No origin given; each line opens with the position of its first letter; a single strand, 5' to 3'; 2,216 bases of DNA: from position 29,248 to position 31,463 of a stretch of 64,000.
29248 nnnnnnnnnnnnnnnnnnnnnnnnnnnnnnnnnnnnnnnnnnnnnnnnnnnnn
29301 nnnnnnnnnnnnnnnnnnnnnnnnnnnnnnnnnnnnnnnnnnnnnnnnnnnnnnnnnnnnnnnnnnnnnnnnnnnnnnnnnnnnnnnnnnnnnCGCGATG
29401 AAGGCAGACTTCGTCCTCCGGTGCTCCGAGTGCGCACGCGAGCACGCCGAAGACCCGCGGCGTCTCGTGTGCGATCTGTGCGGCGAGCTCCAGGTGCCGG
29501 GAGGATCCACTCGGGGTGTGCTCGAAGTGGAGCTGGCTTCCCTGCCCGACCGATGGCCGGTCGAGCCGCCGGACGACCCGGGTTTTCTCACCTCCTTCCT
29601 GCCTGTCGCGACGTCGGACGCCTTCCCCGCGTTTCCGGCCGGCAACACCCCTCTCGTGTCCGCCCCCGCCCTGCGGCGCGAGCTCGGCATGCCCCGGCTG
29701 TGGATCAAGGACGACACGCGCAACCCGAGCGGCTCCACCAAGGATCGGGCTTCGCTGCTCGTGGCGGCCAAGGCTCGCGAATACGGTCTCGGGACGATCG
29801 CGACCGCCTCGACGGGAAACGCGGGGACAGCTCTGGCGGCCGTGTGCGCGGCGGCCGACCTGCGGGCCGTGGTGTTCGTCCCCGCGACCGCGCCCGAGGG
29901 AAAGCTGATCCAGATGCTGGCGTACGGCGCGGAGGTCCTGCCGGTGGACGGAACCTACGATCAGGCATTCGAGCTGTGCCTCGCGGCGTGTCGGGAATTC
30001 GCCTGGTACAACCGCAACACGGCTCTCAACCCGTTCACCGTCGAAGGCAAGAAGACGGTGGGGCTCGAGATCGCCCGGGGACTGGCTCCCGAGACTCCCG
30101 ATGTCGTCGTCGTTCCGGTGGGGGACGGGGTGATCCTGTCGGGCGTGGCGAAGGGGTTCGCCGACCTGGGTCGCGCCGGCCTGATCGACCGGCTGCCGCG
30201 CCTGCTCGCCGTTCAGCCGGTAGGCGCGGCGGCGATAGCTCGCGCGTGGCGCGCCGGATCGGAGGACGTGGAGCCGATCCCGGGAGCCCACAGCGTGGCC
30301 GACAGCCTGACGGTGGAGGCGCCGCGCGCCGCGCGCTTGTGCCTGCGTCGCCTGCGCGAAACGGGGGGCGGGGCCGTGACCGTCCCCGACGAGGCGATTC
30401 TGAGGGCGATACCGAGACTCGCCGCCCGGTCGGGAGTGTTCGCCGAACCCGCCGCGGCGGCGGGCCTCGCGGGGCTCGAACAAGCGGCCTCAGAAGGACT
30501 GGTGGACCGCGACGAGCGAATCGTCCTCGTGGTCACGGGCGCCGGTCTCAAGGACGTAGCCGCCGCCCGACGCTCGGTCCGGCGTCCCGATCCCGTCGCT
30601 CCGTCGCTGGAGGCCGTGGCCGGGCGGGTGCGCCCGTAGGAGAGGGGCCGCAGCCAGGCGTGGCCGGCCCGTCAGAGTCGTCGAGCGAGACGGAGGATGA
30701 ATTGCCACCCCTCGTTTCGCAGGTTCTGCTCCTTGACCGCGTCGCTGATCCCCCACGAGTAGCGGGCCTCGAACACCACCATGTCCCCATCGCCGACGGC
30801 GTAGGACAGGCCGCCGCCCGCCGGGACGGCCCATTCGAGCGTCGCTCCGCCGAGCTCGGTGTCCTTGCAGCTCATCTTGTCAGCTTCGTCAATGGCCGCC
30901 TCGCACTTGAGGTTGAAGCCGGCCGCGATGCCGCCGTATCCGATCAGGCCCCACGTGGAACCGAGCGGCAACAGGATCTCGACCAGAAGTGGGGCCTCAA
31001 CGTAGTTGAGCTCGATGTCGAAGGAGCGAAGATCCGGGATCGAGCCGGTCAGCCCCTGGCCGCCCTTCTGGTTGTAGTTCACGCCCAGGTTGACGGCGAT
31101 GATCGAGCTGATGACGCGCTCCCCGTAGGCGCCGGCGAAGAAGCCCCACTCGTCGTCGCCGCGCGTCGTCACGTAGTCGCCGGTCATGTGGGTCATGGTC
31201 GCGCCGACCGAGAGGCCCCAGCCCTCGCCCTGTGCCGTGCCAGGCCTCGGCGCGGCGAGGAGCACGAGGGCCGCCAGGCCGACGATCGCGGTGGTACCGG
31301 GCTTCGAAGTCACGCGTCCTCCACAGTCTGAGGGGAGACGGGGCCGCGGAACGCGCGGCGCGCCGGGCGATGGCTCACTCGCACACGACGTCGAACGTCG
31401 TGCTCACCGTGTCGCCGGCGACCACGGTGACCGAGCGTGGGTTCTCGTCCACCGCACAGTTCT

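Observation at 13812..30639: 16-kb translationally coupled operon resembling the E. coli ygeW-xdhD anaerobic purine/urate catabolism cluster, with its own variations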

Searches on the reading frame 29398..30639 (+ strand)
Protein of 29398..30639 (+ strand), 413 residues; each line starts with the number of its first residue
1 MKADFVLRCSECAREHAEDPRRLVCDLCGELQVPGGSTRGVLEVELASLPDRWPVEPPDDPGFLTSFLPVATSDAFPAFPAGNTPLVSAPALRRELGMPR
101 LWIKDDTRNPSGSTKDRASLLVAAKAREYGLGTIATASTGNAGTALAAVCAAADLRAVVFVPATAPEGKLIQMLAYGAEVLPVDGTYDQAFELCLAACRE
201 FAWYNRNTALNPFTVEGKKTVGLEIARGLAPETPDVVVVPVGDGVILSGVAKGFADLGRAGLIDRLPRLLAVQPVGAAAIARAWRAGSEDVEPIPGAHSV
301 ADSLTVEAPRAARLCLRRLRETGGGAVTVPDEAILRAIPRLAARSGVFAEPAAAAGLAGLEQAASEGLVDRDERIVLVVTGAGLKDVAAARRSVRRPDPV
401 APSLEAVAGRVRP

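Call 10: search_protein_families(library=ncbifam, proteins=[window:29398-30639:+], max_evalue=0.00001)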
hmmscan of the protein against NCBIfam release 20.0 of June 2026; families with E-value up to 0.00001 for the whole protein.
window:29398-30639:+ (413 aa): 40 families (the best 25 are shown)
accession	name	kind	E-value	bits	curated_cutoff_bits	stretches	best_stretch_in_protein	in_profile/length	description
NF006050.0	PRK08197.1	equivalog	1.1e-80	271.4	303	1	65-396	62-394/406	threonine synthase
NF004170.0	PRK05638.1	equivalog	9.9e-56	189.1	421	1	81-389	64-361/442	threonine synthase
TIGR00260.1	thrC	equivalog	6.5e-54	183.3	167.1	1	66-386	6-338/340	threonine synthase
NF004996.0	PRK06381.1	equivalog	2e-48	165.1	266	1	81-382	13-317/319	threonine synthase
NF005035.0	PRK06450.1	equivalog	3.1e-44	151.2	301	1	100-385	66-336/338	threonine synthase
NF006205.0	PRK08329.1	equivalog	1.1e-39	136.4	358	1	7-385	2-345/347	threonine synthase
NF006094.0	PRK08246.1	subfamily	1e-31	110.5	331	1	84-384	24-304/310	serine/threonine dehydratase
NF006390.0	PRK08639.1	equivalog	3.1e-29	102.2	421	1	83-382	25-313/418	threonine ammonia-lyase IlvA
NF005680.0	PRK07476.1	equivalog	1.9e-25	89.5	413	1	83-394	23-320/326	hydroxyectoine utilization dehydratase EutB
TIGR02079.1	THD1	equivalog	1.6e-24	86.4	440.55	1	129-383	62-306/410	threonine ammonia-lyase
TIGR01127.1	ilvA_1Cterm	equivalog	3.2e-23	82.3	378.75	1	103-382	19-284/380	threonine ammonia-lyase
TIGR03844.1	cysteate_syn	equivalog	6.2e-19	68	324.9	1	89-388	68-384/398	cysteate synthase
TIGR01124.1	ilvA_2Cterm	equivalog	8.2e-19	67.5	411.3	1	81-384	15-306/499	threonine ammonia-lyase, biosynthetic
NF004771.0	PRK06110.1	equivalog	1.9e-18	66.7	317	1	83-384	21-307/323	threonine dehydratase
NF005292.0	PRK06815.1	equivalog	4.4e-18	65.4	371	1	83-382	21-306/320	threonine/serine dehydratase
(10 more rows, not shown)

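Call 11: search_protein_families(library=pfam, proteins=[window:29398-30639:+], max_evalue=0.001)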
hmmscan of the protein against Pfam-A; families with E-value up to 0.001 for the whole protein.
window:29398-30639:+ (413 aa): 1 family
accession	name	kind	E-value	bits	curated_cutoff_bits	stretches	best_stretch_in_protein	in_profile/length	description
PF00291.31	PALP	-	6.3e-78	262.5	35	1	81-381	5-295/295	Pyridoxal-phosphate dependent enzyme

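Call 41: search_solved_structures(query=window:29398-30639:+, max_evalue=1e-10)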
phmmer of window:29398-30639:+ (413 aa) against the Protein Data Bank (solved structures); distinct sequences matched with E-value up to 1e-10: 29.
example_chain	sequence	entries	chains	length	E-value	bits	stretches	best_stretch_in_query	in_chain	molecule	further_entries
2zsj_A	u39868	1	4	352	2.9e-51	178.4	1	66-407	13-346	Threonine synthase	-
6cgq_A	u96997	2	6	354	4.3e-51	177.8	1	66-390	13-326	Threonine synthase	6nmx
2d1f_A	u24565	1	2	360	3e-46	161.9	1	68-402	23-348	Threonine synthase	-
1uim_A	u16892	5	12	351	2.5e-44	155.6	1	66-409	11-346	Threonine Synthase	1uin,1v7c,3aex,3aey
1e5x_A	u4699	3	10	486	3.9e-33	118.7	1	73-386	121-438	THREONINE SYNTHASE | THREONINE SYNTHASE 1, CHLOROPLASTIC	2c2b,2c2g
4h27_A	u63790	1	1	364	1.4e-16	64.2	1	83-361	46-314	L-serine dehydratase/L-threonine deaminase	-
1pwe_A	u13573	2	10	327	2e-15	60.4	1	83-361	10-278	L-serine dehydratase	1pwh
1p5j_A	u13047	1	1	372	2.2e-15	60.3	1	83-361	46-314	L-serine dehydratase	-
5cvc_A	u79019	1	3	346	1.1e-14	57.9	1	81-382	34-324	Serine racemase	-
8zkv_A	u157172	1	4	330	1.2e-13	54.6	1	83-385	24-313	L-threonine dehydratase biosynthetic IlvA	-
43cq_A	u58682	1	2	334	1.5e-13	54.3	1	83-384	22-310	L-threonine dehydratase biosynthetic IlvA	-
8y1j_A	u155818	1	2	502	2e-13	53.8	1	81-382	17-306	L-threonine dehydratase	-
8t2c_A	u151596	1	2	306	3.5e-13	53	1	98-253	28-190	Cysteine synthase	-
8srt_A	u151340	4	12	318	3.8e-13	52.9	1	98-253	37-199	Cysteine synthase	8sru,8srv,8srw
3iau_A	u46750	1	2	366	8.7e-13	51.7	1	81-384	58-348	Threonine deaminase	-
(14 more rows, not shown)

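Call 63: search_solved_structures(query=window:29398-30639:+, max_evalue=1e-40, show_alignments=4)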
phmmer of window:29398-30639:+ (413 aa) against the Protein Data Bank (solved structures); distinct sequences matched with E-value up to 1e-40: 4.
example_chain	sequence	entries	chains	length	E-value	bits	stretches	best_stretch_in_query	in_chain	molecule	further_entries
2zsj_A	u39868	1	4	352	2.9e-51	178.4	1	66-407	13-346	Threonine synthase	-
6cgq_A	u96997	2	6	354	4.3e-51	177.8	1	66-390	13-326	Threonine synthase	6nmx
2d1f_A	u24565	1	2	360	3e-46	161.9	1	68-402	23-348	Threonine synthase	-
1uim_A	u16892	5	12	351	2.5e-44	155.6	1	66-409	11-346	Threonine Synthase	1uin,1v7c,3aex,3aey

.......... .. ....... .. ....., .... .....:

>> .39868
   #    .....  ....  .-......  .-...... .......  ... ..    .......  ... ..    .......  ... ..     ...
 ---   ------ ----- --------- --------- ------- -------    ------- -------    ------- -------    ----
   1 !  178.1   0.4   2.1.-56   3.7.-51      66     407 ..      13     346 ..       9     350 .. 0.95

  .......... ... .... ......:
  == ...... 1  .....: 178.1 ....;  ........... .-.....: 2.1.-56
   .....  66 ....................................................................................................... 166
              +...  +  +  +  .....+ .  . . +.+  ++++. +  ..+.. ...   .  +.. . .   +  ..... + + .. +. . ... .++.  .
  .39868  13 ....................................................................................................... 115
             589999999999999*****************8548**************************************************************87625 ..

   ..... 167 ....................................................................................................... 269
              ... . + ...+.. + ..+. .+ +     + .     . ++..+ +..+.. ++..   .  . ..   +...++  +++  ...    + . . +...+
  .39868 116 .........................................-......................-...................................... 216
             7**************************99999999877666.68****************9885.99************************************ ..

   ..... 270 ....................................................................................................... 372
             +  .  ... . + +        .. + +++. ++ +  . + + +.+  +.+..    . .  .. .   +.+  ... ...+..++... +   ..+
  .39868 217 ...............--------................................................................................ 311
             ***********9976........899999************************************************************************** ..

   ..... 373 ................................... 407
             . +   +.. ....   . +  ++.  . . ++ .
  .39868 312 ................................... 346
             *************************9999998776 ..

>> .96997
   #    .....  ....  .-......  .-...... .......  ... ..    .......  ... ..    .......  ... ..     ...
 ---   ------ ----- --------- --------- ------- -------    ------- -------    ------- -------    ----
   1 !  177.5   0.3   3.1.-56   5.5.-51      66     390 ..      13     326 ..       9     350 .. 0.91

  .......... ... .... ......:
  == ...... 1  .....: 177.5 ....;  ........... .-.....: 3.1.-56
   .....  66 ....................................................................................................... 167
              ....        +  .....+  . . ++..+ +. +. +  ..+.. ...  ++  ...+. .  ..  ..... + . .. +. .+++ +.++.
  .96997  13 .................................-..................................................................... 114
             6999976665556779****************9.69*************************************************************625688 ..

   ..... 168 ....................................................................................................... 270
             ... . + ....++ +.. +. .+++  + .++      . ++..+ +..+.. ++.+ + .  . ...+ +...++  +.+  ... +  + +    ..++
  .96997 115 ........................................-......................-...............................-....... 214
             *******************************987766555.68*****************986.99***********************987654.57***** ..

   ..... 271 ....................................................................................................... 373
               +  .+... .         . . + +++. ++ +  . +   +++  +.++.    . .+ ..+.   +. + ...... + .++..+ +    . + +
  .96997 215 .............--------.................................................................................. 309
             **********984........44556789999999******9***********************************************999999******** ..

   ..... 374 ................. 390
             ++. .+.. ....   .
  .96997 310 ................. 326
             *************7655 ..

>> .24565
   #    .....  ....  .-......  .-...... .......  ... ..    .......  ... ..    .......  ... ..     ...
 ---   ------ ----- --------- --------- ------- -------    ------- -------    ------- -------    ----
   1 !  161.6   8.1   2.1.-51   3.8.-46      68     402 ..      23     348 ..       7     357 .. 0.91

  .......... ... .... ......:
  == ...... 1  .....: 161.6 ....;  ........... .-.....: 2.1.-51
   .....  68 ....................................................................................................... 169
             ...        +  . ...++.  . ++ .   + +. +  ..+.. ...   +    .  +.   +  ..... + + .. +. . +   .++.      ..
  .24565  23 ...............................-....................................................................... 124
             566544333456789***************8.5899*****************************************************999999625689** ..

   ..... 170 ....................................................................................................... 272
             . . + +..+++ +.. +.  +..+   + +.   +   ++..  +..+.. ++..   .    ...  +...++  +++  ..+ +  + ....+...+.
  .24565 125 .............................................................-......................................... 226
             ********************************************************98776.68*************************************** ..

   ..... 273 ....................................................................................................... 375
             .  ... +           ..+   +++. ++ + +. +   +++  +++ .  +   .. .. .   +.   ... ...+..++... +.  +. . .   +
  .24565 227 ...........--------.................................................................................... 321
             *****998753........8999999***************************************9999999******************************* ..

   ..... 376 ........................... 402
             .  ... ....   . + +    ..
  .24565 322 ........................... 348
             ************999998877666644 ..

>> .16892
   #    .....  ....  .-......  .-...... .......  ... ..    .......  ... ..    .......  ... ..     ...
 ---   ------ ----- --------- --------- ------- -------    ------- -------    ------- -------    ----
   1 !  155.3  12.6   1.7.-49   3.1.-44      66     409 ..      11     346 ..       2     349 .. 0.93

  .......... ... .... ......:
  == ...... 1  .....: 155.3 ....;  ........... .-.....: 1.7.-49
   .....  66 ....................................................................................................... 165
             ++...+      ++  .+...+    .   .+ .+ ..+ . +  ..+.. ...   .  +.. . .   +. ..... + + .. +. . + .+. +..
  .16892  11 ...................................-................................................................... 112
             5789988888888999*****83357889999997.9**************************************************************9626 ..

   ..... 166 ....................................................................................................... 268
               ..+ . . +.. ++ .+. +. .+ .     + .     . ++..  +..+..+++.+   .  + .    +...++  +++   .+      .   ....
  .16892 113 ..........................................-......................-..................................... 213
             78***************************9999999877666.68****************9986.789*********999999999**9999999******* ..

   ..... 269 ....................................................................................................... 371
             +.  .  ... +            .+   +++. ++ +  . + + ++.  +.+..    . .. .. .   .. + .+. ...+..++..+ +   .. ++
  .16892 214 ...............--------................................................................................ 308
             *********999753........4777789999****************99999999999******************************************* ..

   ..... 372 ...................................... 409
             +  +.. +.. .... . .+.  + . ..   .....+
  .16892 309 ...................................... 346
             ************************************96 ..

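Call 76: find_related_loci(query=A2, collection=metagenome_contigs, flank=10000)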
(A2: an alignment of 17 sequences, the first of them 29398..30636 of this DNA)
Query A2 (413 aa) in metagenome_contigs; peptide patterns used: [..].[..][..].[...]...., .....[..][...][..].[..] (x = any residue, [..] = any of these).
600 stretches matched a pattern (row limit reached: there are more); 588 encode a relative of the query (tblastn E <= 1e-3); the best 80 are kept; 80 distinct loci.
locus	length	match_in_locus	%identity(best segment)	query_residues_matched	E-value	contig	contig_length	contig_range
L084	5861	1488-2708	66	5-411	5e-170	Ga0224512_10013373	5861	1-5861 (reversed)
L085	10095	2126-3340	65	3-407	1e-153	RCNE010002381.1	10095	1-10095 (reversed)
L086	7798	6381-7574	65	5-402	4e-149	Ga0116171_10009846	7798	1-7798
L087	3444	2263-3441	66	5-397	1e-153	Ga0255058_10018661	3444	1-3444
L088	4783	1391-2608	65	4-407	8e-150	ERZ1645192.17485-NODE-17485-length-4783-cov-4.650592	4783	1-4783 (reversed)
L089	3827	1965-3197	63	1-411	1e-150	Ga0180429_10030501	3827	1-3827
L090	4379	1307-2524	67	3-408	6e-149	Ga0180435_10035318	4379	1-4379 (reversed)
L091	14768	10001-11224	68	3-410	4e-154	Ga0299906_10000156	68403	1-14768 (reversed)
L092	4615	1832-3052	62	1-407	3e-144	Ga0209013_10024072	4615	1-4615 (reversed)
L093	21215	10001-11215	63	3-407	8e-140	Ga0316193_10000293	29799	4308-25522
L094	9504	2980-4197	61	3-408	4e-136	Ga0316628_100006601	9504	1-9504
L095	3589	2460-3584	64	1-375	4e-130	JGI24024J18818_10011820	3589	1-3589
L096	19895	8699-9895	54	3-405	6e-123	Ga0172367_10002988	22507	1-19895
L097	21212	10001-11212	41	5-407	1e-108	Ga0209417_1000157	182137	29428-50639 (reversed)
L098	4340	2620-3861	42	7-407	1e-104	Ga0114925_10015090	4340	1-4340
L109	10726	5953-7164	40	1-407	4e-98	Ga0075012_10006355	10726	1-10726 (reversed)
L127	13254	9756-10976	42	1-407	2e-95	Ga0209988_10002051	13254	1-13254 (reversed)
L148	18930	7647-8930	39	1-411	4e-93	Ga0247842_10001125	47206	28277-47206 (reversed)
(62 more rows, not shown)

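Call 80: search_protein_families(library=ncbifam, proteins=[L148:8930-11551:+, L127:6246-8816:+, L109:8143-10698:+], max_evalue=1e-100)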
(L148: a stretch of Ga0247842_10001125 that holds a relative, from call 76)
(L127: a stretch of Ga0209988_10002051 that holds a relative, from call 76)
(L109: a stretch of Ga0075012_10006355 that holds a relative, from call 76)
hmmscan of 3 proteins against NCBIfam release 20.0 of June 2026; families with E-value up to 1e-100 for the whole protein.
L148:8930-11551:+ (873 aa): 5 families
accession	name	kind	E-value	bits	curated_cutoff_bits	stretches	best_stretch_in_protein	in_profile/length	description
TIGR03311.1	Se_dep_XDH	equivalog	3e-256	852.6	830.45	1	12-871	9-842/848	selenium-dependent xanthine dehydrogenase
NF045668.1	pterin_aldehy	equivalog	4.9e-137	458.4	1100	1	4-871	5-896/905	molybdopterin-dependent aldehyde oxidoreductase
TIGR03196.1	pucD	equivalog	2.3e-126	423.1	783.65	0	172-572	2-396/763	xanthine dehydrogenase subunit D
NF043082.1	XdhA_XDHase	equivalog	7.6e-105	351.7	780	1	173-871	1-744/758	xanthine dehydrogenase subunit XdhA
NF007426.0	PRK09970.1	equivalog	6.5e-103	345.2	916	0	173-682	6-539/761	xanthine dehydrogenase molybdenum-binding subunit XdhA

L127:6246-8816:+ (856 aa): 6 families
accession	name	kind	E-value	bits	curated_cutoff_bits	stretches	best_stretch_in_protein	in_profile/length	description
TIGR03311.1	Se_dep_XDH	equivalog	5.5e-296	984.1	830.45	1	2-847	2-842/848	selenium-dependent xanthine dehydrogenase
NF045668.1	pterin_aldehy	equivalog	1.6e-142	476.5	1100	1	2-846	4-895/905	molybdopterin-dependent aldehyde oxidoreductase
TIGR03196.1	pucD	equivalog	8.6e-141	470.8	783.65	1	172-684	10-545/763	xanthine dehydrogenase subunit D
NF007426.0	PRK09970.1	equivalog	3.2e-111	372.7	916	0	164-681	5-548/761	xanthine dehydrogenase molybdenum-binding subunit XdhA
NF043082.1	XdhA_XDHase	equivalog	5.6e-110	368.6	780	0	165-681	1-545/758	xanthine dehydrogenase subunit XdhA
TIGR03194.1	4hydrxCoA_A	equivalog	1.7e-103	347.5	994.55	0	170-693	2-541/746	4-hydroxybenzoyl-CoA reductase subunit alpha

L109:8143-10698:+ (851 aa): 5 families
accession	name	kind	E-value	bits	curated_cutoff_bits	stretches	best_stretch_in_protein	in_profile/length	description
TIGR03311.1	Se_dep_XDH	equivalog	4.1e-271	901.8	830.45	1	3-850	2-842/848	selenium-dependent xanthine dehydrogenase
NF045668.1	pterin_aldehy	equivalog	4.9e-133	445.2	1100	1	4-849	5-895/905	molybdopterin-dependent aldehyde oxidoreductase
TIGR03196.1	pucD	equivalog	1.6e-130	436.8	783.65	0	181-574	18-405/763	xanthine dehydrogenase subunit D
NF043082.1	XdhA_XDHase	equivalog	2e-108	363.5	780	0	166-684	1-545/758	xanthine dehydrogenase subunit XdhA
NF007426.0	PRK09970.1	equivalog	2.4e-105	353.3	916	0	165-684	5-548/761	xanthine dehydrogenase molybdenum-binding subunit XdhA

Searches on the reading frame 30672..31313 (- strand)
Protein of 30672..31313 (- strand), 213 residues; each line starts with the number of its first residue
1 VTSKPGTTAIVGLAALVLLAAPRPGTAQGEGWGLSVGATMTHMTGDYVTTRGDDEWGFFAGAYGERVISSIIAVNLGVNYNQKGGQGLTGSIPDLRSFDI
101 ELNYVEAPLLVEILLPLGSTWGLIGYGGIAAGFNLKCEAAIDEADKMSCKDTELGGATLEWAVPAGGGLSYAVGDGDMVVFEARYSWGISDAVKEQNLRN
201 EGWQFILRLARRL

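Call 10: search_protein_families(library=ncbifam, proteins=[window:30672-31313:-], max_evalue=0.00001)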
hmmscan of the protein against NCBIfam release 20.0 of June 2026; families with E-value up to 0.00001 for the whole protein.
window:30672-31313:- (213 aa): 0 families

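Call 11: search_protein_families(library=pfam, proteins=[window:30672-31313:-], max_evalue=0.001)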
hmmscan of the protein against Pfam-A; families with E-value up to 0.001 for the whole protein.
window:30672-31313:- (213 aa): 2 families
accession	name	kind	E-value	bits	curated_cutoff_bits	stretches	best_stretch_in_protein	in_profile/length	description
PF13505.12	OMP_b-brl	-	1.6e-10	41.9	28.7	1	12-205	2-169/175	Outer membrane protein beta-barrel domain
PF13568.12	OMP_b-brl_2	-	1.8e-08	35.1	27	1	31-192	10-173/175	Outer membrane protein beta-barrel domain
